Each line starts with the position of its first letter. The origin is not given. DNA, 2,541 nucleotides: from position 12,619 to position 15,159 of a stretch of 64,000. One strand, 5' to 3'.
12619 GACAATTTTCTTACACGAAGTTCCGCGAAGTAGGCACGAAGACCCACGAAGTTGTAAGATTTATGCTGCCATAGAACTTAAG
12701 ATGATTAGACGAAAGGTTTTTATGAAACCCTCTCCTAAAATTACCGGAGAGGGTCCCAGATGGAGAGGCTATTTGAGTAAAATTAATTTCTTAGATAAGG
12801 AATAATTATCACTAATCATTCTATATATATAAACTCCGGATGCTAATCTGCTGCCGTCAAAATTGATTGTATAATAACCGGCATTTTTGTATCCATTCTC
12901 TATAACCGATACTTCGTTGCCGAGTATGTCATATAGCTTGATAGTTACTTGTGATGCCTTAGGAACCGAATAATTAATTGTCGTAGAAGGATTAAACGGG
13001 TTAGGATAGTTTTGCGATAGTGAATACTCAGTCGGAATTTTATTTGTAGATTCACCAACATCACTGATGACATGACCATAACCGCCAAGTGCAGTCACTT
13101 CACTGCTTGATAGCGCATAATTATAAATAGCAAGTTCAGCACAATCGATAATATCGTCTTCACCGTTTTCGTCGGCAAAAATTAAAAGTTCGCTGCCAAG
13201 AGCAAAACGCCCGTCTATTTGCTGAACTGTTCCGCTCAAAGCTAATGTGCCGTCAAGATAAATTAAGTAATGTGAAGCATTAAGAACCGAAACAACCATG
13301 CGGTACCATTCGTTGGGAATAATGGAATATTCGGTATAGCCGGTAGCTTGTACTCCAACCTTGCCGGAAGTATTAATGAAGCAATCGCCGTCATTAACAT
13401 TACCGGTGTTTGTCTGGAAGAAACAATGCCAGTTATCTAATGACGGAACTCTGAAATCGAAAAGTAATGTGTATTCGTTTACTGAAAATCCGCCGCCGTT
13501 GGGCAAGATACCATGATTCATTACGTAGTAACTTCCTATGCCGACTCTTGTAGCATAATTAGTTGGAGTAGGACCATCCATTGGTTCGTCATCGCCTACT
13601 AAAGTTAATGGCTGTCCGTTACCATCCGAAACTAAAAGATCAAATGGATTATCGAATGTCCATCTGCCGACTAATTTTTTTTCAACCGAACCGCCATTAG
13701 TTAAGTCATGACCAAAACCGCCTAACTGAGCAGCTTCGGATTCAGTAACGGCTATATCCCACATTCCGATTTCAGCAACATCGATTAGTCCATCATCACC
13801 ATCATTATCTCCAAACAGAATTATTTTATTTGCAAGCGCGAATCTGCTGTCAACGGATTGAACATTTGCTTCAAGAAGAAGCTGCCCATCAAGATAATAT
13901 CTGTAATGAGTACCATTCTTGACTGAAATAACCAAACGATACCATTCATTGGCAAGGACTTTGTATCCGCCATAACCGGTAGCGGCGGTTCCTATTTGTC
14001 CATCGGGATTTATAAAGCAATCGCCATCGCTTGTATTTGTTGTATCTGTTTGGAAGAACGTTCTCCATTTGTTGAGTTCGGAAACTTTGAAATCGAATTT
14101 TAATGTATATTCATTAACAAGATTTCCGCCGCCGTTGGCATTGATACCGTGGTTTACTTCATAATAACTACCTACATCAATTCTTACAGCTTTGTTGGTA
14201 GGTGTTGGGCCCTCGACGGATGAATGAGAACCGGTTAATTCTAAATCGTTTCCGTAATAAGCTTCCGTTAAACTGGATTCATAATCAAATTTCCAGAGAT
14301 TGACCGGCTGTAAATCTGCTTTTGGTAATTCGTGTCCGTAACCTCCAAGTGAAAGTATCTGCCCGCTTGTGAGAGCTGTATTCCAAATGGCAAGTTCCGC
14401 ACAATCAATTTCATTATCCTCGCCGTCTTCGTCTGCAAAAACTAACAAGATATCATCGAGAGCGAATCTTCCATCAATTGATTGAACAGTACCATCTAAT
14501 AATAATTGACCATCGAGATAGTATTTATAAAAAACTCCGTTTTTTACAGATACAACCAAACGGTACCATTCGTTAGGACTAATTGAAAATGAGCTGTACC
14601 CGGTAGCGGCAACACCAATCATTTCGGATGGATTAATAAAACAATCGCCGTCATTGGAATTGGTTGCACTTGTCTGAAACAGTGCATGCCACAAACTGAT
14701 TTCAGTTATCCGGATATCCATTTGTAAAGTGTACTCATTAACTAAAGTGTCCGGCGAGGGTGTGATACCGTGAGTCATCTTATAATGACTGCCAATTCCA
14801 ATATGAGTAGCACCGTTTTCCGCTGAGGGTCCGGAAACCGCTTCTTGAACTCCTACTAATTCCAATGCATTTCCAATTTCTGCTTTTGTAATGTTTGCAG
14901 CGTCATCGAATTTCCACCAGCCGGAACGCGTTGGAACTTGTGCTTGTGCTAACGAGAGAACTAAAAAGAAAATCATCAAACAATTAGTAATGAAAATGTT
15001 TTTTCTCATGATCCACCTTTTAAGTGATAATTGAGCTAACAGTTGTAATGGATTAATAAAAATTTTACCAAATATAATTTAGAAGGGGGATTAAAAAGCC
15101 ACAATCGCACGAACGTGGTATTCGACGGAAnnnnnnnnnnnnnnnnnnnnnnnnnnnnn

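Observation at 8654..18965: Two-component system plus a shared near-palindromic box abutting the -35 of three T9SS cargo genes (candidate regulon)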

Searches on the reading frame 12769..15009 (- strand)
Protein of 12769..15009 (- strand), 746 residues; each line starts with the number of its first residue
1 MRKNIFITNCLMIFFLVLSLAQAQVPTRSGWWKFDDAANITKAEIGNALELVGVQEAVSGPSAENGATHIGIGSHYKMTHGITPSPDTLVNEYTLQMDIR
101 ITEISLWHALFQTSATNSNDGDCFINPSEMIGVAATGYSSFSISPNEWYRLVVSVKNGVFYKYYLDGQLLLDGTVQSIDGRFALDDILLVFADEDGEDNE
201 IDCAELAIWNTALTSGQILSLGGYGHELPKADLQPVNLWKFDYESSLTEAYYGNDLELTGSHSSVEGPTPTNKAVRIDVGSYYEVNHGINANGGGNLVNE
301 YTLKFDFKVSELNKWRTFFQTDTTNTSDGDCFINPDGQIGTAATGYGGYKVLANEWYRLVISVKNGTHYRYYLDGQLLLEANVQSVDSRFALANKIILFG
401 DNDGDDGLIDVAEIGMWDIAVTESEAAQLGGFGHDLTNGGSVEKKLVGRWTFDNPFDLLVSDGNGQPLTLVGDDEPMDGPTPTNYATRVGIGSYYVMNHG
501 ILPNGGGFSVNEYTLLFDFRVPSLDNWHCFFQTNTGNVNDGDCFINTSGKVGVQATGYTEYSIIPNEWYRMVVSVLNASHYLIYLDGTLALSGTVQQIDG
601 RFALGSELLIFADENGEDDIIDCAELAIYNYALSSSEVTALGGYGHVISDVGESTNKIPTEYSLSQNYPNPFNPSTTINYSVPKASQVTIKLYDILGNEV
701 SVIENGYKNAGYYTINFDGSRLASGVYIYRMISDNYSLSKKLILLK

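Call 12: search_protein_families(library=pfam, proteins=[window:12769-15009:-], max_evalue=0.001)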
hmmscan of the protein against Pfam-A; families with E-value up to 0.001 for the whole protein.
window:12769-15009:- (746 aa): 3 families
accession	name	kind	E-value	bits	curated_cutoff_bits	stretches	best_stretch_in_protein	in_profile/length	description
PF13385.13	Laminin_G_3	-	1.1e-19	71.5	27.6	3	502-638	9-150/151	Concanavalin A-like lectin/glucanases superfamily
PF18962.6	Por_Secre_tail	-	1.5e-10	41.7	27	1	668-743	2-74/75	Secretion system C-terminal sorting domain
PF13860.13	FlgD_ig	-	7.2e-05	23.1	27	1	684-731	21-73/79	FlgD Ig-like domain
